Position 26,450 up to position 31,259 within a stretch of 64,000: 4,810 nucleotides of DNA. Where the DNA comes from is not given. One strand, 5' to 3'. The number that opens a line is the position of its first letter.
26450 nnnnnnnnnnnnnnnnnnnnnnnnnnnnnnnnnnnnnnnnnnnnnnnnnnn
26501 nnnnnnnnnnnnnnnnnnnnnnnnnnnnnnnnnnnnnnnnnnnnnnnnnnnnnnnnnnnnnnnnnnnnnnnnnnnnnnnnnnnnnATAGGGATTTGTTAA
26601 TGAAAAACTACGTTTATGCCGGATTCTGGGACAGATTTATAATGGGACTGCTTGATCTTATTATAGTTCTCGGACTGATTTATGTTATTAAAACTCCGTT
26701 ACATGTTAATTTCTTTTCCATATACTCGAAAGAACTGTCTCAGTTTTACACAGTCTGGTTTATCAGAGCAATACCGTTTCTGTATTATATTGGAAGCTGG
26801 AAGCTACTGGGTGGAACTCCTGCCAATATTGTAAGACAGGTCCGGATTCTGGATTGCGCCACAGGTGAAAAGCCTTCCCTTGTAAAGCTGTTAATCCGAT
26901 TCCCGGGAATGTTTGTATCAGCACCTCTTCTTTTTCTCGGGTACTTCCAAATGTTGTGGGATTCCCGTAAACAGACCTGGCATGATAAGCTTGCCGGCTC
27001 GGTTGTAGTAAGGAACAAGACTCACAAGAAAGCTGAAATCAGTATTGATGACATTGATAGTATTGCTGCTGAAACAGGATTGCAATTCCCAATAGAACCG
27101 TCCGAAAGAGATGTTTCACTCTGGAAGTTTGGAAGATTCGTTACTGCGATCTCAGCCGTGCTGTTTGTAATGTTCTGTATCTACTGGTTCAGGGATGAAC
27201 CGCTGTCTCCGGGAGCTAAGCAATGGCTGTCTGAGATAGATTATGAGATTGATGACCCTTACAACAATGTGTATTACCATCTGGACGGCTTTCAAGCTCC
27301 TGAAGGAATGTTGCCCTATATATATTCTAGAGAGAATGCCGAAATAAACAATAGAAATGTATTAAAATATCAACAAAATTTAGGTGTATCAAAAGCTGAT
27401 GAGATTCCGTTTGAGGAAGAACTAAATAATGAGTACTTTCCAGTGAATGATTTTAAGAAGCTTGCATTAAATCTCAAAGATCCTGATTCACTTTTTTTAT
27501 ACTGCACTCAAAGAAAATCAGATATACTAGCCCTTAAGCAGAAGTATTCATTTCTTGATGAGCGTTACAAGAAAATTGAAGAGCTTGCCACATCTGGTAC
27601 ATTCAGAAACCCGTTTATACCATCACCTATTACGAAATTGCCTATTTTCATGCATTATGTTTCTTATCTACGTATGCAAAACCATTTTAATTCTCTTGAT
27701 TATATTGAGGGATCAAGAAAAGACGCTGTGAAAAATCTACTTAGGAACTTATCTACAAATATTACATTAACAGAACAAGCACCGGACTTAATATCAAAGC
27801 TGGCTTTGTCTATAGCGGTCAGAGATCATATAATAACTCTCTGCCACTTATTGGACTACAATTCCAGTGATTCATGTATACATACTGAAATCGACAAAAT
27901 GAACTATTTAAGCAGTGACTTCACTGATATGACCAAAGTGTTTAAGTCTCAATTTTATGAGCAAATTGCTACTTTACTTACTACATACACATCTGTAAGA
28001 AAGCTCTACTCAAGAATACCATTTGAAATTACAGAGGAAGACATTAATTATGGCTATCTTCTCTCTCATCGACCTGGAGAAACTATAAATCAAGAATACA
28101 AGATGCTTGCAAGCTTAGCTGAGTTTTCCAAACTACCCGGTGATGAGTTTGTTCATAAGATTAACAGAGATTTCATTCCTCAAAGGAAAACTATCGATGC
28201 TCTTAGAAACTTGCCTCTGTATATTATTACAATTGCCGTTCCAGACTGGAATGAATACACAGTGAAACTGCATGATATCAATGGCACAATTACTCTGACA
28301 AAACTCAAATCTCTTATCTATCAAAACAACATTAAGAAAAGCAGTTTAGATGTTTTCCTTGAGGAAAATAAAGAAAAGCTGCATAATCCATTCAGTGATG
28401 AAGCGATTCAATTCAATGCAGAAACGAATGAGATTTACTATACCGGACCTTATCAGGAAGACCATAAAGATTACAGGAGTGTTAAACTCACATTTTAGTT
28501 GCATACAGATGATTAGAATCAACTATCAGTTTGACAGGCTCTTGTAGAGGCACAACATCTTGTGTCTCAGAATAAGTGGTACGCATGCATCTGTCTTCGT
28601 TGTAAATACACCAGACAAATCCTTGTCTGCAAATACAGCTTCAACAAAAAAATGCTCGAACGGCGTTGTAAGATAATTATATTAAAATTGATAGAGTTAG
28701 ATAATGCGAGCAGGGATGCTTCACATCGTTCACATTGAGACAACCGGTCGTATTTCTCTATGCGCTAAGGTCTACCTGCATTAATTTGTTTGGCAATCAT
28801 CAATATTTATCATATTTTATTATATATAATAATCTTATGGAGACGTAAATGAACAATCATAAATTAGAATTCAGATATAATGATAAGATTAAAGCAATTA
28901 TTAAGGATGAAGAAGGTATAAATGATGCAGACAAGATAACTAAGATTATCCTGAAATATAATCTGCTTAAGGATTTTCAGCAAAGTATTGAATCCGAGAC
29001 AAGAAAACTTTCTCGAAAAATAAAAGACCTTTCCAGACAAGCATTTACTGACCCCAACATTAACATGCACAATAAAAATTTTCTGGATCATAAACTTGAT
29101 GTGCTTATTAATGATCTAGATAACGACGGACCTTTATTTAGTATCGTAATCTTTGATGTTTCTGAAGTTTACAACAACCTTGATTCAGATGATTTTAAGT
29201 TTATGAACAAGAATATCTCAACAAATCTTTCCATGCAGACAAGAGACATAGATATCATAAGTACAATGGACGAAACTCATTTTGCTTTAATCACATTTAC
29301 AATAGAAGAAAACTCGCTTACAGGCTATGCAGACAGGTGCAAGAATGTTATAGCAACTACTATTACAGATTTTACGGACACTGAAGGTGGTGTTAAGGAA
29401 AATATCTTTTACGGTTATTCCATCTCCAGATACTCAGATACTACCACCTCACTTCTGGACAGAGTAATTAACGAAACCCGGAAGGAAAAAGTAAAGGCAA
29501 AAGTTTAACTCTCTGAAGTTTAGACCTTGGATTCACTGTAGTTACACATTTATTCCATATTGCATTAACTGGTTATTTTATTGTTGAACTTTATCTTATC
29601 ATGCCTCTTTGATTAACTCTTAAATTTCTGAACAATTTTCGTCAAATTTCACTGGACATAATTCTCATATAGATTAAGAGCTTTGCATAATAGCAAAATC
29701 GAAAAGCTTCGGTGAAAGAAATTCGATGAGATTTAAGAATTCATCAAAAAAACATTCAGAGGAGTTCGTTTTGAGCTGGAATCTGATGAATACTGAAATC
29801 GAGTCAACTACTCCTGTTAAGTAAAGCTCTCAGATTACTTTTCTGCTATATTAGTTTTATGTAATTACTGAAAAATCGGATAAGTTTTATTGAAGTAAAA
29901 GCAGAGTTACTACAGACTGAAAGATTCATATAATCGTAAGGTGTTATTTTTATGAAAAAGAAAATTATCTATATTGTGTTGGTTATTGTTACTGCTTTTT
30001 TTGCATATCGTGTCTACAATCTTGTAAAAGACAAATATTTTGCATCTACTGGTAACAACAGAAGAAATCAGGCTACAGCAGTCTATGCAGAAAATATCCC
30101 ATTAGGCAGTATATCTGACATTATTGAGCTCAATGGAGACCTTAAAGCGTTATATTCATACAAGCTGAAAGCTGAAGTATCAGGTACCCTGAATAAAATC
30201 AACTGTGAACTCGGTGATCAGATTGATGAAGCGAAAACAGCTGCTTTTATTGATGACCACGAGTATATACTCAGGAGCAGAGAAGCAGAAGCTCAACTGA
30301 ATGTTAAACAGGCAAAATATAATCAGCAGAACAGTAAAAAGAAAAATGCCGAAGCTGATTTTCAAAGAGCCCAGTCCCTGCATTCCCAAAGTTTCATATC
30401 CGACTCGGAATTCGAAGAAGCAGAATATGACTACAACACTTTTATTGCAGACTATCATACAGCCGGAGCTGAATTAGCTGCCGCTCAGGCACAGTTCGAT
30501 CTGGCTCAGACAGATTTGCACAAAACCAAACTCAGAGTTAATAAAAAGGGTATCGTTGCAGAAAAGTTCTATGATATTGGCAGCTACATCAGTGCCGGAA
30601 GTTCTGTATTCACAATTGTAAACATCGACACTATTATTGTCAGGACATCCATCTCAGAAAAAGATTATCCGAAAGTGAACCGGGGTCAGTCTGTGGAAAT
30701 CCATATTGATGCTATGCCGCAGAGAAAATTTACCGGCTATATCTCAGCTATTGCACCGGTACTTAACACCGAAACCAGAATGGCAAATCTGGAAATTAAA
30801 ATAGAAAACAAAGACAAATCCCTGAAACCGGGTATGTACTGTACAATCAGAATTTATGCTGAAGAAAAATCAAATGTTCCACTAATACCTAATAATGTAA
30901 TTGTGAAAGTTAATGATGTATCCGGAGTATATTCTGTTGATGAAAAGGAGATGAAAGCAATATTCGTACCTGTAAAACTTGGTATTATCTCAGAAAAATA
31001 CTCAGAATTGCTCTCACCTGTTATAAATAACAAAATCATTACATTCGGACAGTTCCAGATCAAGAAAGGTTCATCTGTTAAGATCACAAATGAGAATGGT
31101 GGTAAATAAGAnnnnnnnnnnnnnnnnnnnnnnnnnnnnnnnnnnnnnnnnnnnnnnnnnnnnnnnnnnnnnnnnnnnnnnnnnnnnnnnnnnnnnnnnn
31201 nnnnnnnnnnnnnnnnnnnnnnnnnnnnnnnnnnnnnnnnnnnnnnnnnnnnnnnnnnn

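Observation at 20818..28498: Tandem array of four paralogous RDD-domain membrane proteins, each fused to an about 450-aa domain of unknown function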

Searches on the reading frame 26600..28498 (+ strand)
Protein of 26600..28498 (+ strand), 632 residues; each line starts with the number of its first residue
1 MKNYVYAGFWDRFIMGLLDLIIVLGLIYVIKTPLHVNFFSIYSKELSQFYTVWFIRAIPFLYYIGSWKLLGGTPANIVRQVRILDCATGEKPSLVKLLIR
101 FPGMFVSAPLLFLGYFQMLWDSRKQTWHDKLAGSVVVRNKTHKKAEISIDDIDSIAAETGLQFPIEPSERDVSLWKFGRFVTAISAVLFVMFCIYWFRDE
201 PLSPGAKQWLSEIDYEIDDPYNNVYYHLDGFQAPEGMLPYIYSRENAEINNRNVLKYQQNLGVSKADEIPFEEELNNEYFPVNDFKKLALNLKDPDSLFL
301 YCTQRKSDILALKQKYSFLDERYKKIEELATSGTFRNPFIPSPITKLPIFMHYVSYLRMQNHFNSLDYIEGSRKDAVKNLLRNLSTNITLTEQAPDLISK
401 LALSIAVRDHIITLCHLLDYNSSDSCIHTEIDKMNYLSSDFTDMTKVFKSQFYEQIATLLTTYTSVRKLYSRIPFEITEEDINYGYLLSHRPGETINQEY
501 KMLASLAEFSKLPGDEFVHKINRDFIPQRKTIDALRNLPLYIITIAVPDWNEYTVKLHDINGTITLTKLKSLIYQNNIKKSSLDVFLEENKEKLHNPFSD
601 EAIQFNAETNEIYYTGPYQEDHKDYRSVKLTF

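Call 3: search_protein_families(library=pfam, proteins=[window:26600-28498:+], max_evalue=1)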
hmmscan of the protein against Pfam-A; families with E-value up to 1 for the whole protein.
window:26600-28498:+ (632 aa): 2 families
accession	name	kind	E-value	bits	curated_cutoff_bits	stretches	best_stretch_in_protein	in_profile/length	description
PF06271.18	RDD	-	4.7e-19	69.5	24.1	1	6-133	1-137/137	RDD family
PF13106.11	DUF3961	-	0.14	12.4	25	1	174-193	16-35/39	Domain of unknown function (DUF3961)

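Call 4: search_protein_families(library=ncbifam, proteins=[window:26600-28498:+], max_evalue=1)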
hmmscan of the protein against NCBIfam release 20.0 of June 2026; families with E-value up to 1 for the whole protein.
window:26600-28498:+ (632 aa): 0 families

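Call 8: search_protein_families(library=padloc, proteins=[window:26600-28498:+], max_evalue=1)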
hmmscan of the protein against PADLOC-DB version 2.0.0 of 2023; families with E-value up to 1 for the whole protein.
window:26600-28498:+ (632 aa): 0 families

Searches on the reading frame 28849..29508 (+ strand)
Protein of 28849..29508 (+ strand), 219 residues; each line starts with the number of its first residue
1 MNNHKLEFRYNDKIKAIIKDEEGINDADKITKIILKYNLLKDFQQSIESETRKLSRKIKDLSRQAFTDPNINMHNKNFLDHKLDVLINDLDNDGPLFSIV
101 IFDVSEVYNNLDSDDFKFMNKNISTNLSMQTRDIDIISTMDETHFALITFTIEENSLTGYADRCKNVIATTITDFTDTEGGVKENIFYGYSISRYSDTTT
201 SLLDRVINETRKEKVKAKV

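Call 3: search_protein_families(library=pfam, proteins=[window:28849-29508:+], max_evalue=1)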
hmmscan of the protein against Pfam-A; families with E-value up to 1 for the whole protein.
window:28849-29508:+ (219 aa): 3 families
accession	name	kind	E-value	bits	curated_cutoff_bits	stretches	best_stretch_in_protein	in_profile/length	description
PF18825.6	LPD13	-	0.0062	16.9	27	1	31-127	46-135/139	Large polyvalent protein-associated domain 13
PF00990.26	GGDEF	-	0.1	12.8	23.8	1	66-205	2-146/161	Diguanylate cyclase, GGDEF domain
PF01656.29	CbiA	-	0.13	12.6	25.4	1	80-139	25-81/125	CobQ/CobB/MinD/ParA nucleotide binding domain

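Call 4: search_protein_families(library=ncbifam, proteins=[window:28849-29508:+], max_evalue=1)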
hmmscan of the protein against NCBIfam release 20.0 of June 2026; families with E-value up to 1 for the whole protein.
window:28849-29508:+ (219 aa): 5 families
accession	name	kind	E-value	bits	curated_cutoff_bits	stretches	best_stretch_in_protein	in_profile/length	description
NF007135.0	PRK09581.1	equivalog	7.5e-06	25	474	1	33-208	258-439/457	PleD family two-component system response regulator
NF008467.0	PRK11359.1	equivalog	0.011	13.8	857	1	67-191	378-501/800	oxygen-sensing cyclic-di-GMP phosphodiesterase DosP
TIGR00254.1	GGDEF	domain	0.012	15.4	37.4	1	61-176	1-119/168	diguanylate cyclase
NF008281.1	PRK11059.1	equivalog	0.066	11.5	663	1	63-211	219-369/633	RNase E specificity factor CsrD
NF007423.1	PRK09966.1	equivalog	0.29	10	325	1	45-120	219-285/390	diguanylate cyclase DgcN/YfiN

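Call 8: search_protein_families(library=padloc, proteins=[window:28849-29508:+], max_evalue=1)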
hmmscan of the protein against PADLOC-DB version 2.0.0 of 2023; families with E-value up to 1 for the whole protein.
window:28849-29508:+ (219 aa): 0 families

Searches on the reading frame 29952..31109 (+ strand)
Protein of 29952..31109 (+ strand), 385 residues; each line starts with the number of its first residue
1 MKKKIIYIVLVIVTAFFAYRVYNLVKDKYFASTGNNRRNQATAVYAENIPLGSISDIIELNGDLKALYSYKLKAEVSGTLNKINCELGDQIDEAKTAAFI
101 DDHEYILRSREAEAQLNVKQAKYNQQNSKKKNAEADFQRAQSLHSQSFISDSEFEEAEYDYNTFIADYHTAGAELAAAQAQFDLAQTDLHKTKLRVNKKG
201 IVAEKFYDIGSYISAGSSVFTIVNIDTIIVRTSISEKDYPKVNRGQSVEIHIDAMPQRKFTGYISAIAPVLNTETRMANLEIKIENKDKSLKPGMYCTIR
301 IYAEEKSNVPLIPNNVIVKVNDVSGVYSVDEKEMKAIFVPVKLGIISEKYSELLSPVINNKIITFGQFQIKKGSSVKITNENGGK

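Call 82: search_protein_families(library=pfam, proteins=[window:29952-31109:+], max_evalue=0.001)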
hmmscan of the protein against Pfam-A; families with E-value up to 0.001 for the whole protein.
window:29952-31109:+ (385 aa): 2 families
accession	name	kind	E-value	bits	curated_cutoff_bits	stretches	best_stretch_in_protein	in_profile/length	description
PF16576.10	HlyD_D23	-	5.1e-27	95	30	1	190-296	107-213/214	Barrel-sandwich domain of CusB or HlyD membrane-fusion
PF13437.12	HlyD_3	-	5.4e-18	66.1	22.2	1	194-294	2-106/106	HlyD family secretion protein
